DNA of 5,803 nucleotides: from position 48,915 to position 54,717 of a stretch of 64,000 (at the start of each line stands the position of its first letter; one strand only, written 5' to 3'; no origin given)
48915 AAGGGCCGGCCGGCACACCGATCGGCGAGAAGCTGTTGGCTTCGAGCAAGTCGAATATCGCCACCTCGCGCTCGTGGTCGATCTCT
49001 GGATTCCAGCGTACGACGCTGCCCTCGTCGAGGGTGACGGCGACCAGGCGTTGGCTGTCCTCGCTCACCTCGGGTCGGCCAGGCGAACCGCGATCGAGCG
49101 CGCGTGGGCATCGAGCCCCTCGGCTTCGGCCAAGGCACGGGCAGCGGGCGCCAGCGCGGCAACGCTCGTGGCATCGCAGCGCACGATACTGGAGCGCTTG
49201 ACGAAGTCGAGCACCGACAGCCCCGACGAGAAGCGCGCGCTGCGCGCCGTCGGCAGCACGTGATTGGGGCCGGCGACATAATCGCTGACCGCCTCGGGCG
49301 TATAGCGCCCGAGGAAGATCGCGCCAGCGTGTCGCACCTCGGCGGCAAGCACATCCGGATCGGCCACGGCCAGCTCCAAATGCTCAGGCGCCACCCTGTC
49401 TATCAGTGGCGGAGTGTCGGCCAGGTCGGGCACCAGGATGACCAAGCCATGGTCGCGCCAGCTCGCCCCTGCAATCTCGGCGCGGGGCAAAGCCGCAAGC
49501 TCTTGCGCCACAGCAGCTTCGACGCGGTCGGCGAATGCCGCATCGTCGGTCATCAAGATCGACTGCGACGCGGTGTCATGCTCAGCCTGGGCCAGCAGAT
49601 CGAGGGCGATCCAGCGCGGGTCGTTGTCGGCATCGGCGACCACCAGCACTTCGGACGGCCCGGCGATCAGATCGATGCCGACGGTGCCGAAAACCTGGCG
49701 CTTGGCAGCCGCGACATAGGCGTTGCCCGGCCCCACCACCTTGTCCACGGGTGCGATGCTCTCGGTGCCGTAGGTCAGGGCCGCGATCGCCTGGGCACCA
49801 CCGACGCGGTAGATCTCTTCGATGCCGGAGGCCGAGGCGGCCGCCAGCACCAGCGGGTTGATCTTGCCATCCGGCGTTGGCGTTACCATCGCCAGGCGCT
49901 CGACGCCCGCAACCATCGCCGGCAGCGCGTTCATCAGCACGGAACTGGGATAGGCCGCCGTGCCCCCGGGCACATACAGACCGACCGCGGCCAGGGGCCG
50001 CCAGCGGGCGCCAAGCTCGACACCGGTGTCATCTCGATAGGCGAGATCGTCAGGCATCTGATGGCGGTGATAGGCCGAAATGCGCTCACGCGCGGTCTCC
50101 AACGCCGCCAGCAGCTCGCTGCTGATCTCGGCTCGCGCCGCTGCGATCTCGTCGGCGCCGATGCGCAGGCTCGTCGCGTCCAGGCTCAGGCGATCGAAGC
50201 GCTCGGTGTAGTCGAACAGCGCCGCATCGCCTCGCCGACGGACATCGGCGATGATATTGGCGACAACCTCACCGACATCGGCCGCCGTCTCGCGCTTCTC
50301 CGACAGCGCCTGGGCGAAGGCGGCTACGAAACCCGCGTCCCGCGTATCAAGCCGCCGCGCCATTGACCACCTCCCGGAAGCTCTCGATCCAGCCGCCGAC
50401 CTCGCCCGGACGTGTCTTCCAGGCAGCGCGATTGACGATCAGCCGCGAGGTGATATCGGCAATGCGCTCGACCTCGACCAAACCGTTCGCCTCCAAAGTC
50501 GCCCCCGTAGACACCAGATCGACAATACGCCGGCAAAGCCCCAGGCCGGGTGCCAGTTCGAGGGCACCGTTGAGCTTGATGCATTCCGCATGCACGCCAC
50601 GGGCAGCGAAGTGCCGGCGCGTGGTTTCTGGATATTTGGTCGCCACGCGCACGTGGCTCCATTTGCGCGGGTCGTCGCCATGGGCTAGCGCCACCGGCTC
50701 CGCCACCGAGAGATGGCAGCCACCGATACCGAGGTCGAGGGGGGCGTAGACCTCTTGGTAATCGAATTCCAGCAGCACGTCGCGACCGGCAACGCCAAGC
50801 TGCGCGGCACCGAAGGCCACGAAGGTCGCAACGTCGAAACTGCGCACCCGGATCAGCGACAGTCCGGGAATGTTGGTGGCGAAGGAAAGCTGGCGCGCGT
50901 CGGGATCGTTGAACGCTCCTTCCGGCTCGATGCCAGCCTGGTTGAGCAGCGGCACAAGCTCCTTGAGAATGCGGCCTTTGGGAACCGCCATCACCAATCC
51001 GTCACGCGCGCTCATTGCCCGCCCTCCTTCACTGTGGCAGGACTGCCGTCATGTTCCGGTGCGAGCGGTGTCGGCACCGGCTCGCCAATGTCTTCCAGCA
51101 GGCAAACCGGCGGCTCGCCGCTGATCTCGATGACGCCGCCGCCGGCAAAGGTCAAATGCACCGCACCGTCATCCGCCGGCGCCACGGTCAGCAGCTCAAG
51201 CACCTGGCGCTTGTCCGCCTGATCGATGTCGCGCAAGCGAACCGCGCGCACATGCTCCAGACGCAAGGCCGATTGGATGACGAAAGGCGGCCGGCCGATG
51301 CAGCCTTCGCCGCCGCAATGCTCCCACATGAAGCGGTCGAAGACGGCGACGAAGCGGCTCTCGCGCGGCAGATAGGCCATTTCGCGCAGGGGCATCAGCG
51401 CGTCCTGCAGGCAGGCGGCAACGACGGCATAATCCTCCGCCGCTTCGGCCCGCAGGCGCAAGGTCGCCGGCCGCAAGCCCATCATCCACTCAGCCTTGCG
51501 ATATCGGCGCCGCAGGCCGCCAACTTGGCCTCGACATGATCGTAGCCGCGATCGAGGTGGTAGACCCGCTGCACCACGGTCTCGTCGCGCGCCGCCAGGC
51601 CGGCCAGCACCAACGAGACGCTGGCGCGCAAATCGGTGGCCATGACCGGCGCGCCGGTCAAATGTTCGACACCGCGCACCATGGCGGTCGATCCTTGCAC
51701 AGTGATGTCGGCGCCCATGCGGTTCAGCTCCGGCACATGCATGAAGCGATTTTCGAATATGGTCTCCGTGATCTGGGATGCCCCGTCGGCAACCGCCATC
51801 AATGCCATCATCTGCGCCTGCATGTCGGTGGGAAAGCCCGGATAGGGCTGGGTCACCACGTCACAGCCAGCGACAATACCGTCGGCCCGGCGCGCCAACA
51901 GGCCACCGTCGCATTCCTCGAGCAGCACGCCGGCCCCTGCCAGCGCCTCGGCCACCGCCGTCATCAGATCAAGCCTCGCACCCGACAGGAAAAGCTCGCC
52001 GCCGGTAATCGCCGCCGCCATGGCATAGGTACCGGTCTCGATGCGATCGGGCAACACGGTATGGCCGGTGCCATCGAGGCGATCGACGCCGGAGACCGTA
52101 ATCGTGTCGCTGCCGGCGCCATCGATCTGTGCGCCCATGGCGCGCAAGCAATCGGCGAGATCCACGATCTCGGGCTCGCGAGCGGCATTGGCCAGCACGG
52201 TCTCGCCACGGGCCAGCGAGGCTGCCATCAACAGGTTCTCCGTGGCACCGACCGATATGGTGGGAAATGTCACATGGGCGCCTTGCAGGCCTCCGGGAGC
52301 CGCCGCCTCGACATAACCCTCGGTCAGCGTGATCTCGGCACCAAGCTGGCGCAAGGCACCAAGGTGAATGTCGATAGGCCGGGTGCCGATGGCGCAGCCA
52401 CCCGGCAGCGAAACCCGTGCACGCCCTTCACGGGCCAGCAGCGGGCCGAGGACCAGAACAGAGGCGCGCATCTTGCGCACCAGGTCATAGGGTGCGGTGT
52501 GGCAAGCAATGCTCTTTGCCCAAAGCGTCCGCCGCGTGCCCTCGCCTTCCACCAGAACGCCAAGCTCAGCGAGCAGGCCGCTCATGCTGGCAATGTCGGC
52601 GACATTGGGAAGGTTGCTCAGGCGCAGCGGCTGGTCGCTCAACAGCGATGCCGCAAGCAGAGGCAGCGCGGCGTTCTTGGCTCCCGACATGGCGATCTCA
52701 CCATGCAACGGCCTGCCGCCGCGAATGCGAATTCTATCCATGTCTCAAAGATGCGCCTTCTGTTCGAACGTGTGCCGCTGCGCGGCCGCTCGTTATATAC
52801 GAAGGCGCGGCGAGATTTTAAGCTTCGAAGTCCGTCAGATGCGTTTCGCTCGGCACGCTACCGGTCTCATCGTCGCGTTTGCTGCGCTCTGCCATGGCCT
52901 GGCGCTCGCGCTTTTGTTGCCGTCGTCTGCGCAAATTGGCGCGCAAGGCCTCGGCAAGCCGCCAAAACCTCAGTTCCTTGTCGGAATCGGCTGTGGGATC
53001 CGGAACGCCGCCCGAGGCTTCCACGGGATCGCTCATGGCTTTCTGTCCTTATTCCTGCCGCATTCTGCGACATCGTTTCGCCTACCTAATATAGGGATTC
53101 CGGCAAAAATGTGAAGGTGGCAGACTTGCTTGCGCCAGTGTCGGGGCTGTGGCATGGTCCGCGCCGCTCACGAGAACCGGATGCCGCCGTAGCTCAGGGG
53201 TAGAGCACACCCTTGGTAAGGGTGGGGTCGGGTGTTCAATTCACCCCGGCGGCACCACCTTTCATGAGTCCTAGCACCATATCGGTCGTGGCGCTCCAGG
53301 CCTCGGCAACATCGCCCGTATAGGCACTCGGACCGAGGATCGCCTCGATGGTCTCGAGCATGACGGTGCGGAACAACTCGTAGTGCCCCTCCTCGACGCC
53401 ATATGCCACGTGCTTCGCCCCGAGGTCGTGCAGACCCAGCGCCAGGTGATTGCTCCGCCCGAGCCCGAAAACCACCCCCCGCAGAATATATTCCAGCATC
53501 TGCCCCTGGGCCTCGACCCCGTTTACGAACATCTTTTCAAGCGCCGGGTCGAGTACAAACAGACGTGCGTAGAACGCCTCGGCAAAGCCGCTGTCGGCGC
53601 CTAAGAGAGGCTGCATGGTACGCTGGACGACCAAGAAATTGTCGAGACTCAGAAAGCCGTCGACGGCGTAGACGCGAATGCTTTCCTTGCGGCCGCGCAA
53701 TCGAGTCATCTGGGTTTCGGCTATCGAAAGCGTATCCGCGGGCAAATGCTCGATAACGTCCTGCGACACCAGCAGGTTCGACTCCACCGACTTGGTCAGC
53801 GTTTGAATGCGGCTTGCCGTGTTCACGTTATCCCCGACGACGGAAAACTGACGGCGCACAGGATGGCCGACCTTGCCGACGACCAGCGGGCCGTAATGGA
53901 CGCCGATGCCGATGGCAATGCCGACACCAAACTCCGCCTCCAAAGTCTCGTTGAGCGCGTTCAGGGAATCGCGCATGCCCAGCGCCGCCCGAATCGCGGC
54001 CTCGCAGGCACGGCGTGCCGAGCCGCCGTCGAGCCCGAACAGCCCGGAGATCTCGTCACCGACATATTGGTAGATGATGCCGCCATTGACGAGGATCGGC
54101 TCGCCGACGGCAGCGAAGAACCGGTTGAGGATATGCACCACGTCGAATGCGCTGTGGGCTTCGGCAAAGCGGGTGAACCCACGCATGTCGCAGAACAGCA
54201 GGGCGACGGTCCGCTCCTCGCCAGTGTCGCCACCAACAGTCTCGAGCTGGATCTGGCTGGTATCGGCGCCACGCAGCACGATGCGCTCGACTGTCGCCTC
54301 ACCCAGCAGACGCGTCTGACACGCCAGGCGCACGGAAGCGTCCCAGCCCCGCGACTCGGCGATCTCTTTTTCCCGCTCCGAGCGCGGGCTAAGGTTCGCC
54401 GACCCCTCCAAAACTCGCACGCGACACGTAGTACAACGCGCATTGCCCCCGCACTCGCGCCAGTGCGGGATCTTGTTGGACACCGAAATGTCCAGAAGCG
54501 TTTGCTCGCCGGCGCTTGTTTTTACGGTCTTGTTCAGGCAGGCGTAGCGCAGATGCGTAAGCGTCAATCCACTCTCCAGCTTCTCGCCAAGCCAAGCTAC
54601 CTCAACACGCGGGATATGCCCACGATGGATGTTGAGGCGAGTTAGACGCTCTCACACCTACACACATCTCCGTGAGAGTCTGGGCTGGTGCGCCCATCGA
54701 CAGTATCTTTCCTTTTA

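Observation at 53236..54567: Three-domain redox sensor: 2Fe-2S ferredoxin, nucleotidyl cyclase and C-terminal globin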

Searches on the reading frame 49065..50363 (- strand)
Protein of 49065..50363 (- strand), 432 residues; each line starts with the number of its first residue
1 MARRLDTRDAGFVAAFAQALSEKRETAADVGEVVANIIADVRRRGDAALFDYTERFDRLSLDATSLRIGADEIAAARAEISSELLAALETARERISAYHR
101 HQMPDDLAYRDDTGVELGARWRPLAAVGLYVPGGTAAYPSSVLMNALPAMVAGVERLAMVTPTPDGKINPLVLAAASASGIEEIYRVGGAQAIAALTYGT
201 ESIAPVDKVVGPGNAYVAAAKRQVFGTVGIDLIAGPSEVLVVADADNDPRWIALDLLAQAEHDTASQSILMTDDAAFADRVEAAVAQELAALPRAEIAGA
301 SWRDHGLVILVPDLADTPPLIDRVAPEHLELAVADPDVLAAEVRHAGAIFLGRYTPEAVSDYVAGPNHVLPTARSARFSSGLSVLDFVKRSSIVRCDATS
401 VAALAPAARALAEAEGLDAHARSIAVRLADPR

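Call 18: search_protein_families(library=pfam, proteins=[window:49065-50363:-], max_evalue=0.001)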
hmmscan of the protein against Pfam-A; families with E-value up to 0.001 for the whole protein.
window:49065-50363:- (432 aa): 1 family
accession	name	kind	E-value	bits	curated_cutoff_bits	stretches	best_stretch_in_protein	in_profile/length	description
PF00815.25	Histidinol_dh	-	1.9e-166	554.6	27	1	23-428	4-411/411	Histidinol dehydrogenase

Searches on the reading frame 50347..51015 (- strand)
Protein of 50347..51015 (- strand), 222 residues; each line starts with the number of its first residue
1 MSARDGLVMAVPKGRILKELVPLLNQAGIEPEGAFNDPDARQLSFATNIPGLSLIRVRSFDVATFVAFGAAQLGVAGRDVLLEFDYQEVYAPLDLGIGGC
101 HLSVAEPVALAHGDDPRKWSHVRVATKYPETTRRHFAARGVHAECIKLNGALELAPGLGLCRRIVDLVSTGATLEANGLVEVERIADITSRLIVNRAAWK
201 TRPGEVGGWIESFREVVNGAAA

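Call 18: search_protein_families(library=pfam, proteins=[window:50347-51015:-], max_evalue=0.001)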
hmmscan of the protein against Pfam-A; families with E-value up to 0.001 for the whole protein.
window:50347-51015:- (222 aa): 1 family
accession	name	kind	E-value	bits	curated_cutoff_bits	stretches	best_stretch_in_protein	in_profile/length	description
PF01634.23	HisG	-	2.9e-45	154.5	25.5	1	58-211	1-154/158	ATP phosphoribosyltransferase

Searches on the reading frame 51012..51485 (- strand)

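Call 18: search_protein_families(library=pfam, proteins=[window:51012-51485:-], max_evalue=0.001)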
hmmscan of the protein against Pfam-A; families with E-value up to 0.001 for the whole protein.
window:51012-51485:- (157 aa): 1 family
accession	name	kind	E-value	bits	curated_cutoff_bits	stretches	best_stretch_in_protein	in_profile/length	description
PF11164.13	DUF2948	-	3.7e-31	108.3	25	1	9-145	1-139/139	Protein of unknown function (DUF2948)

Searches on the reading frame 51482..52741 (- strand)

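Call 18: search_protein_families(library=pfam, proteins=[window:51482-52741:-], max_evalue=0.001)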
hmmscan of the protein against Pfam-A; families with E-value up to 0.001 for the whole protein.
window:51482-52741:- (419 aa): 1 family
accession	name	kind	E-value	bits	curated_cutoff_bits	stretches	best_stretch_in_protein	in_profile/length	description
PF00275.25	EPSP_synthase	-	7.4e-102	341.6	22.8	1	7-407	2-417/417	EPSP synthase (3-phosphoshikimate 1-carboxyvinyltransferase)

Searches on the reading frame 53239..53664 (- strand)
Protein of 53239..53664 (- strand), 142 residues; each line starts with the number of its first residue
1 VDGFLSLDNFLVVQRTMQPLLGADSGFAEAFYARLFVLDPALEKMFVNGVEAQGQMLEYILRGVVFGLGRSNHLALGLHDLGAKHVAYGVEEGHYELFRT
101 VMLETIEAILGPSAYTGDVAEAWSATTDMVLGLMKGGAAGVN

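Call 36: search_solved_structures(query=window:53239-53664:-, max_evalue=0.001, show_alignments=5)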
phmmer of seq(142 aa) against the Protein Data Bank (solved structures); distinct sequences matched with E-value up to 0.001: 17.
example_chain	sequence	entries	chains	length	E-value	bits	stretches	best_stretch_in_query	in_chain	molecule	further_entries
3ubc_A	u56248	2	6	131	1e-11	48.4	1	30-126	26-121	Hemoglobin-like flavoprotein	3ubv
3s1i_A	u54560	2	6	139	1.1e-11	48.2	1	30-127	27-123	Hemoglobin-like flavoprotein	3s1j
3wfw_A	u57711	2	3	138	4.2e-09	39.9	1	28-128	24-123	Hemoglobin-like flavoprotein fused to Roadblock/LC7 domain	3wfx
3ozu_A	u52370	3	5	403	6.1e-07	32.9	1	19-127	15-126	Flavohemoprotein | Flavohemoglobin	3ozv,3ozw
1cqx_A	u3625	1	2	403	6.1e-07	32.9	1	19-127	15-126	FLAVOHEMOPROTEIN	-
2oif_A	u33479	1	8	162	2.7e-06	30.8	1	78-135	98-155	Non-legume hemoglobin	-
2r50_A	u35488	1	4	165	1.5e-05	28.4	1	78-132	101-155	Non-symbiotic hemoglobin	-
7dih_A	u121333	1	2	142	6.6e-05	26.3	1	5-129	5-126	Thermoglobin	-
1d8u_A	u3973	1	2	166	7.8e-05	26.1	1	78-135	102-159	NON-SYMBIOTIC HEMOGLOBIN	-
2gnw_A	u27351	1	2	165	9.5e-05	25.8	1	78-135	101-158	Non-symbiotic hemoglobin 1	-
2gnv_A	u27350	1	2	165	0.00017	25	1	78-135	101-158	Non-symbiotic hemoglobin 1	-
7ohd_A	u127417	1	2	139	0.00021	24.7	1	29-137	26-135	Neuroglobin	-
7z1u_A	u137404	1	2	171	0.00027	24.3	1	77-133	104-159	Non-symbiotic hemoglobin class 1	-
7zos_A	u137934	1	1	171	0.00027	24.3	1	77-133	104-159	Non-symbiotic hemoglobin class 1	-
1vhb_A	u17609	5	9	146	0.00035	24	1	24-128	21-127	HEMOGLOBIN | PROTEIN (HEMOGLOBIN)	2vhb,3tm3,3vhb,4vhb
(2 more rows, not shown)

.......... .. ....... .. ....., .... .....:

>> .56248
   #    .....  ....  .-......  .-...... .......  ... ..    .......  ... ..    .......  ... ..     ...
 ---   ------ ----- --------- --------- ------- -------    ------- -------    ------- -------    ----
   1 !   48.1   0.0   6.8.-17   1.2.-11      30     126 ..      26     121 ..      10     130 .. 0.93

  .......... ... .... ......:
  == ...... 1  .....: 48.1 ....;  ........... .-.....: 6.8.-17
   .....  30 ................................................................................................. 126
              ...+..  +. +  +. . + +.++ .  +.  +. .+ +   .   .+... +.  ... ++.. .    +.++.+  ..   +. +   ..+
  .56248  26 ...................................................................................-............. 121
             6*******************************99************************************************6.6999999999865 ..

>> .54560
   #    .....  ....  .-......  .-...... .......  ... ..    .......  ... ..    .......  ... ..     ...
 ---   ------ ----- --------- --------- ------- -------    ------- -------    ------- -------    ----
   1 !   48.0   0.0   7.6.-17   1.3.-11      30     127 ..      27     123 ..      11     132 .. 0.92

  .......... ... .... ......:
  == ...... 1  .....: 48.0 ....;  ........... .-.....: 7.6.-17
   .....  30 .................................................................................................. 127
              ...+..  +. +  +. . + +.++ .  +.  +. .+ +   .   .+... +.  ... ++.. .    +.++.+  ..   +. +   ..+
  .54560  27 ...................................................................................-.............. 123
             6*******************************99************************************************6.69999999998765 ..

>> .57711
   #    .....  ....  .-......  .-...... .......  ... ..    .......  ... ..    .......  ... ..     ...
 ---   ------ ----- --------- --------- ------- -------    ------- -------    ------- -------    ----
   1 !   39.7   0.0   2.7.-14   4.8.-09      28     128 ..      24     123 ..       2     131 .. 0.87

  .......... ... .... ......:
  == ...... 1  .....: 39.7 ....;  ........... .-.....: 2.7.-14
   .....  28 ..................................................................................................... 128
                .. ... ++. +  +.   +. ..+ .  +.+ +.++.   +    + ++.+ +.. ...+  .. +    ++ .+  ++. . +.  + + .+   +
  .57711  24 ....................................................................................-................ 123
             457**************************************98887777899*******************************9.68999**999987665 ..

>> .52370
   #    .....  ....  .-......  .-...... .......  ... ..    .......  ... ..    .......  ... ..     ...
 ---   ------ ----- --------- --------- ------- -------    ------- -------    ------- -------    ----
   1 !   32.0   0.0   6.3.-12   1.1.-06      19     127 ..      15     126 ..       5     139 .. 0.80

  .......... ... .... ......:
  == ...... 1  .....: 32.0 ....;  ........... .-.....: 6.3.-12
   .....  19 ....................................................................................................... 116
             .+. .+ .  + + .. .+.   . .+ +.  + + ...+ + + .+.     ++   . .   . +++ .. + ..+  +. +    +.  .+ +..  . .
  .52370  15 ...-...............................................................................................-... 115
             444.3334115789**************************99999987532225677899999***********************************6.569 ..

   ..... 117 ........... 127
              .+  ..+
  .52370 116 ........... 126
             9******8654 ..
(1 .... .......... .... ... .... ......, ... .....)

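Call 59: search_protein_representatives(protein=window:53239-53661:-)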
Query: 141 residues. Proteins with E-value up to 0.001 (for the whole library): 3183; up to 1e-10: 395; up to 1e-30: 17. The best 150 are listed.
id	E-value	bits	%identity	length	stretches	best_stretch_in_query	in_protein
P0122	9.8e-93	323.7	31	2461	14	25-138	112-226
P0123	1.6e-71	255.0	32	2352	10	24-139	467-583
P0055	5.6e-71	253.2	82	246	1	1-141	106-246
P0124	3.3e-59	215.1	28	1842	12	48-129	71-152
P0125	5.9e-51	188.4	26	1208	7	26-136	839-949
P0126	2.0e-47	177.0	36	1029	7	63-138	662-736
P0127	1.0e-46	174.7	29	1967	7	11-137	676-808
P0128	6.9e-44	165.5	35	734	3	22-139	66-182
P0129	5.4e-41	156.2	29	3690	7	23-137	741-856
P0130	1.2e-37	145.3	32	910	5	19-137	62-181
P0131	1.5e-37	145.0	34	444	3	21-140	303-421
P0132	3.4e-37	143.8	28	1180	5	12-134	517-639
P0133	1.2e-35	138.8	27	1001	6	42-131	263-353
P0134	1.6e-34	135.2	36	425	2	1-137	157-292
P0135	1.8e-34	135.0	35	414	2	2-134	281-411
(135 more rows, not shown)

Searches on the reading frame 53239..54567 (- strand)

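Call 4: search_protein_families(library=pfam, proteins=[window:53239-54567:-], max_evalue=1)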
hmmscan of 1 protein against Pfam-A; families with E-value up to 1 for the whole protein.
window:53239-54567:- (443 aa): 3 families
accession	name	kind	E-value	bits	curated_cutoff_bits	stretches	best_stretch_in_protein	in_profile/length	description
PF00211.25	Guanylate_cyc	-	1.5e-20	74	21.9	1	119-302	7-181/183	Adenylate and Guanylate cyclase catalytic domain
PF00111.32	Fer2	-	4.9e-10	39.7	21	1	13-87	8-76/77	2Fe-2S iron-sulfur cluster binding domain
PF00042.28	Globin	-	5.8e-08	33.7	22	1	331-431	2-113/117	Globin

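Call 5: search_protein_families(library=ncbifam, proteins=[window:53239-54567:-], max_evalue=1)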
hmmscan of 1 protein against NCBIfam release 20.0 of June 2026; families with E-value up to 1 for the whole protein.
window:53239-54567:- (443 aa): 8 families
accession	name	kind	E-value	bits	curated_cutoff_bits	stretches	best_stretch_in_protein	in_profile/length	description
NF009805.0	PRK13289.1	equivalog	2.5e-09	36.5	432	1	312-428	8-126/399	NO-inducible flavohemoprotein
NF040756.1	corr_regen_AcsV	exception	4.1e-09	35.4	800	1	8-115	4-105/632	corrinoid activation/regeneration protein AcsV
TIGR02007.1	fdx_isc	equivalog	2.1e-08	34.3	132.1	1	4-90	7-93/110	ISC system 2Fe-2S type ferredoxin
TIGR01941.1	nqrF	equivalog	1.9e-07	30.4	295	1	13-87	42-112/405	NADH:ubiquinone reductase (Na(+)-transporting) subunit F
TIGR03903.1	TOMM_kin_cyc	equivalog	0.0007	17.5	705.75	1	110-277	276-438/1267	TOMM system kinase/cyclase fusion protein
NF004317.0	PRK05713.1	equivalog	0.011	15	338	1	19-95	14-84/312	iron-sulfur-binding ferredoxin reductase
TIGR02160.1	PA_CoA_Oxy5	hypoth_equivalog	0.025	13.4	420.8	1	11-91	272-346/352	1,2-phenylacetyl-CoA epoxidase subunit PaaE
NF005640.0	PRK07402.1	equivalog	0.054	13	219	1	230-305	117-191/200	precorrin-6Y C5,15-methyltransferase subunit CbiT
